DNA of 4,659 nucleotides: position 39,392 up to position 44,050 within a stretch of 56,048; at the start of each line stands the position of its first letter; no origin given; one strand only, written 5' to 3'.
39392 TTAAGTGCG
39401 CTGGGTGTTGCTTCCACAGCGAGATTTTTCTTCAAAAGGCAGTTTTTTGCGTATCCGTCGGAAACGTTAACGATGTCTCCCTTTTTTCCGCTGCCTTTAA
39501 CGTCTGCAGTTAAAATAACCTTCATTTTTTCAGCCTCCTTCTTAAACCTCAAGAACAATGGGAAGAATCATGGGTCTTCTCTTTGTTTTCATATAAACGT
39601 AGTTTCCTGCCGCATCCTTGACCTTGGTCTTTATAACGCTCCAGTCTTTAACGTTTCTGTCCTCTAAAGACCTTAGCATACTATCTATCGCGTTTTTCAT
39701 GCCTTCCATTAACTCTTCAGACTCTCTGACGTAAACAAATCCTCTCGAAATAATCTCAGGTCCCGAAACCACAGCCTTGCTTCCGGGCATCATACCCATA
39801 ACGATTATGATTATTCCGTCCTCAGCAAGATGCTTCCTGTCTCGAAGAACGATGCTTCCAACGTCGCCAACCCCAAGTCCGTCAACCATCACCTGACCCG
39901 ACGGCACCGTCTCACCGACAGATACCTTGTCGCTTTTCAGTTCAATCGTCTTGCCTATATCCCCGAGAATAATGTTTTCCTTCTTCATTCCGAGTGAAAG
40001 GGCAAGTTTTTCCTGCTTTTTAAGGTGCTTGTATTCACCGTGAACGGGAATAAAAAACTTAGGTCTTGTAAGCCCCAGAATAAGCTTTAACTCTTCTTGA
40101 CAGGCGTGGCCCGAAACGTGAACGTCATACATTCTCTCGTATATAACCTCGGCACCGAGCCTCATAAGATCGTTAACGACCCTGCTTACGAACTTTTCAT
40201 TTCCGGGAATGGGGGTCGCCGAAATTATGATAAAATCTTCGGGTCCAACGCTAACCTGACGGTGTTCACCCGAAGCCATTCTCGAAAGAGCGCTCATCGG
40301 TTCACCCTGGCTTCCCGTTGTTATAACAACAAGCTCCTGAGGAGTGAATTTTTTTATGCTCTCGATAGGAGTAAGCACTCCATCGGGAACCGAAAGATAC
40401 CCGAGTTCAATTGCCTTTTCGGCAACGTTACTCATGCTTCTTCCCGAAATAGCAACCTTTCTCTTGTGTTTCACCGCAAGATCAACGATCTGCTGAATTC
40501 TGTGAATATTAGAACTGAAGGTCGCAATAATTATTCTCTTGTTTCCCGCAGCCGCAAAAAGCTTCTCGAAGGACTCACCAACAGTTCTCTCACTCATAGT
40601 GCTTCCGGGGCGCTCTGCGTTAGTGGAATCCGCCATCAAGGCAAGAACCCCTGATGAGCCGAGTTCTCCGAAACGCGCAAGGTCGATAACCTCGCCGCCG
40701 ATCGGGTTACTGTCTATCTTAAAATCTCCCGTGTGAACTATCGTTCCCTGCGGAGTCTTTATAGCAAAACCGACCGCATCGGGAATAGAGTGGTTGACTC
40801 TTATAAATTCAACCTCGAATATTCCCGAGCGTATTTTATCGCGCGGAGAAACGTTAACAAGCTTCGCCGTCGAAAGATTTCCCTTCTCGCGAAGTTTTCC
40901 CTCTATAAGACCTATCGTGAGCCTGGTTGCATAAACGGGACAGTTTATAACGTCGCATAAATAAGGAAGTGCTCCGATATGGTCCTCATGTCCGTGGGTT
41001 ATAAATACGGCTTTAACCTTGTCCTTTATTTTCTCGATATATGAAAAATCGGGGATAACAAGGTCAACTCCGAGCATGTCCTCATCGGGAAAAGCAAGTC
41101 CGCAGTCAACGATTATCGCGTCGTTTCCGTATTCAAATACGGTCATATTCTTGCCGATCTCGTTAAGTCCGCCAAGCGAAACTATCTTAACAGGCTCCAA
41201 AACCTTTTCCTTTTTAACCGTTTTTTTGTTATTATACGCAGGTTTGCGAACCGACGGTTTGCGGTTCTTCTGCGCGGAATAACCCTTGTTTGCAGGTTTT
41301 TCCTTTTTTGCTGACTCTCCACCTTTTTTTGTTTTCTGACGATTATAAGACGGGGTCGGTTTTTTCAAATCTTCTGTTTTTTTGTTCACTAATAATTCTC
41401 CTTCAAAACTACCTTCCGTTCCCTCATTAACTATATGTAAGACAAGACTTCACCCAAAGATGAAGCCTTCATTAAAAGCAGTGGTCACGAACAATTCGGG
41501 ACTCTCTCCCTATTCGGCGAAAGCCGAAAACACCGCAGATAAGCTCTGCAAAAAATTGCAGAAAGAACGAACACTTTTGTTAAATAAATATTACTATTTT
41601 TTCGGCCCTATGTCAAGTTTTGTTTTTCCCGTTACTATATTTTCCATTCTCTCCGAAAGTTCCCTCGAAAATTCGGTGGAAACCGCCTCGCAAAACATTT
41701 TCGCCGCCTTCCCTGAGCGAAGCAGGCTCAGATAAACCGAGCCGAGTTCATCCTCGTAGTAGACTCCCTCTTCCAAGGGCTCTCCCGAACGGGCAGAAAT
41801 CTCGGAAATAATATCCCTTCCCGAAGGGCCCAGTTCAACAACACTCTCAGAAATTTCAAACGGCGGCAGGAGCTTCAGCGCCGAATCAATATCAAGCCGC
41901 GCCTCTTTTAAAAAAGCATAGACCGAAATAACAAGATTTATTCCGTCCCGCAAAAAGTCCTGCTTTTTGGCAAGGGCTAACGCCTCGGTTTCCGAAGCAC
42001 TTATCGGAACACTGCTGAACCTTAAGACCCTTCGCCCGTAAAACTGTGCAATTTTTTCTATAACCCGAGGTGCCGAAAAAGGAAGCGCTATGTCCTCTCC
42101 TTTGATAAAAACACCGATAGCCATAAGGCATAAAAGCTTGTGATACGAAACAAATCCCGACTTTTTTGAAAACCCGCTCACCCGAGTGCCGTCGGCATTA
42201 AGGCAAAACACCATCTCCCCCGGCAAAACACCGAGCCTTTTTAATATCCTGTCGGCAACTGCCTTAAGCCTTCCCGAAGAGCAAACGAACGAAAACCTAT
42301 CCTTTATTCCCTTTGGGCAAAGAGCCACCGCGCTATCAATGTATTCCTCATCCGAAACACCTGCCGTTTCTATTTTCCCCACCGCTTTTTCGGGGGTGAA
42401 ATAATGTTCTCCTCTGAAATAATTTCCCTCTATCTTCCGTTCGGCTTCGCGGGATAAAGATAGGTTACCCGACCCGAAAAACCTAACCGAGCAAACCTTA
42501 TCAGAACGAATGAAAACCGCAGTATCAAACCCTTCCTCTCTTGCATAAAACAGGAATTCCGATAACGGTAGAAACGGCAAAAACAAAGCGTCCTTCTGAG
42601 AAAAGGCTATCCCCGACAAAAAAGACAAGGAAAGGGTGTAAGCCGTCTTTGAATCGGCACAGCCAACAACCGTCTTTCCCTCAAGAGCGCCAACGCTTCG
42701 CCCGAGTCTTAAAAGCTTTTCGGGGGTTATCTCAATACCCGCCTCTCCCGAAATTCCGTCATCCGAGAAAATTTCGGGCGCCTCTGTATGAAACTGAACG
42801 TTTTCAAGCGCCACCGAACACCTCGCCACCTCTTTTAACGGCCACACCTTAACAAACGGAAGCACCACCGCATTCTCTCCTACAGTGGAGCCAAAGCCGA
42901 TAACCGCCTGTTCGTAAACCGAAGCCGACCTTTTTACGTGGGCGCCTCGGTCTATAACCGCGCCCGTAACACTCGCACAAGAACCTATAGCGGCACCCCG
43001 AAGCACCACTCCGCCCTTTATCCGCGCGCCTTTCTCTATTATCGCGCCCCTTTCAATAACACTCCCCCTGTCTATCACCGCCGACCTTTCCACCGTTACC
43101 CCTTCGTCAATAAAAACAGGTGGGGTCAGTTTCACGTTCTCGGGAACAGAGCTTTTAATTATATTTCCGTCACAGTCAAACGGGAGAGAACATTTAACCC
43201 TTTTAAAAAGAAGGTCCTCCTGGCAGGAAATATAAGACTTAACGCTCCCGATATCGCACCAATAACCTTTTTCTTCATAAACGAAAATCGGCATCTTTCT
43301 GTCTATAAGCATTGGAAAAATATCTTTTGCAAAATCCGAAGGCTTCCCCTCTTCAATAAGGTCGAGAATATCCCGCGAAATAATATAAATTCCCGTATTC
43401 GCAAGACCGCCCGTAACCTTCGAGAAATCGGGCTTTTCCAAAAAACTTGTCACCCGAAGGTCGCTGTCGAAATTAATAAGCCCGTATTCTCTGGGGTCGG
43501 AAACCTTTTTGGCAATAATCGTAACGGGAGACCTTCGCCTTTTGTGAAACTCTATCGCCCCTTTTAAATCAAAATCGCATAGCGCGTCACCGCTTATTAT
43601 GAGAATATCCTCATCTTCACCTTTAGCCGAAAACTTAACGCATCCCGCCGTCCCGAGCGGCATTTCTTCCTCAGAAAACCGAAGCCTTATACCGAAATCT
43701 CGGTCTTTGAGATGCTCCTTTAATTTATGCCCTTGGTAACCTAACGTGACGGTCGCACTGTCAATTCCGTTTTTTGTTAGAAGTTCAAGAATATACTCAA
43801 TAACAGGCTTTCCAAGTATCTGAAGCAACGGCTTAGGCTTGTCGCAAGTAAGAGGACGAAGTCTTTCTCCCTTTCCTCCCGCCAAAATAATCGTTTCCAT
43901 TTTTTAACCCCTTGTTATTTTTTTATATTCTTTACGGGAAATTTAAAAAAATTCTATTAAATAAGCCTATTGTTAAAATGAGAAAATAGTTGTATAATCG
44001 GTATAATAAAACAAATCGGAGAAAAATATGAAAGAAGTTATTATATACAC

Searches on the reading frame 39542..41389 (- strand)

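Call 103: search_protein_families(library=pfam, proteins=[window:39542-41389:-], max_evalue=0.00001)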
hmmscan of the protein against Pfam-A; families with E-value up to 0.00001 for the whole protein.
window:39542-41389:- (615 aa): 5 families
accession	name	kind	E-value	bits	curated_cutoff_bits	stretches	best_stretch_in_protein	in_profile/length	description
PF22505.1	RNase_J_b_CASP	-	1.8e-50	170.4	27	1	284-408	2-126/126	Ribonuclease J, beta-CASP domain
PF17770.6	RNase_J_C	-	5.6e-33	114.4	23.8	1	514-615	1-102/102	Ribonuclease J C-terminal domain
PF00753.33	Lactamase_B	-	1.3e-15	58.3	22.7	1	80-223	6-150/196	Metallo-beta-lactamase superfamily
PF07521.17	RMMBL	-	2.3e-11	44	21.6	1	419-463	7-52/63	Zn-dependent metallo-hydrolase RNA specificity domain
PF12706.13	Lactamase_B_2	-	6.3e-11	42.7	27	1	120-226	24-146/200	Beta-lactamase superfamily domain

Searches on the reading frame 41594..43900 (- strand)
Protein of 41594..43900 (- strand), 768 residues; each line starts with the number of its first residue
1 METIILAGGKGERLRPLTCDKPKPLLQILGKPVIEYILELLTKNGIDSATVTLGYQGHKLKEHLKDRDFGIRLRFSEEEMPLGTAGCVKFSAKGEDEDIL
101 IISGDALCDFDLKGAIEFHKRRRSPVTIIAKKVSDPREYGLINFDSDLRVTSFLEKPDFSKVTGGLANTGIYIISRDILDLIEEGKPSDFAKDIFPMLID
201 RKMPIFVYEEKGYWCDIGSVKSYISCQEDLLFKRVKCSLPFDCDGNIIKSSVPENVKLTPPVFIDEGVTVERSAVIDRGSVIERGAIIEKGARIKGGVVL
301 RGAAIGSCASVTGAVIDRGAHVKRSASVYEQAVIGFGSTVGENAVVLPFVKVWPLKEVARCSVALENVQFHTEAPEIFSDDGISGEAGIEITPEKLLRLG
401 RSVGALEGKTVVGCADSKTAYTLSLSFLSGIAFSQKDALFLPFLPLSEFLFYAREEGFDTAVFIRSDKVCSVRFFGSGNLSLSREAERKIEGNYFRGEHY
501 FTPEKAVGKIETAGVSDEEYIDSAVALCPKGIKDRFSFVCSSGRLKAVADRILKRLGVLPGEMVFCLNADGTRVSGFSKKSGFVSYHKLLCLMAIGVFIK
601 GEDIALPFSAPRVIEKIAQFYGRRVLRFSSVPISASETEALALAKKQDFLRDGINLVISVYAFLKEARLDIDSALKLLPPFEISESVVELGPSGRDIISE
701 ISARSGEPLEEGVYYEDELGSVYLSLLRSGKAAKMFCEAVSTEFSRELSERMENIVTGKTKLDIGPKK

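Call 103: search_protein_families(library=pfam, proteins=[window:41594-43900:-], max_evalue=0.00001)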
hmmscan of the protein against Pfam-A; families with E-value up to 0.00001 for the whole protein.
window:41594-43900:- (768 aa): 4 families
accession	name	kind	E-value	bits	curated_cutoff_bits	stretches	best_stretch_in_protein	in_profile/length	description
PF00483.29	NTP_transferase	-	1.3e-52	179.2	21.2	1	3-230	2-242/245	Nucleotidyl transferase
PF25084.1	LbH_EIF2B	-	3.6e-10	40.2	54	1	253-346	13-105/105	EIF2B subunit epsilon LbH domain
PF12804.13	NTP_transf_3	-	1.1e-07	32.6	27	1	4-105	2-95/160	MobA-like NTP transferase domain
PF00132.30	Hexapep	-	8.5e-07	28.9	27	0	267-302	1-36/36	Bacterial transferase hexapeptide (six repeats)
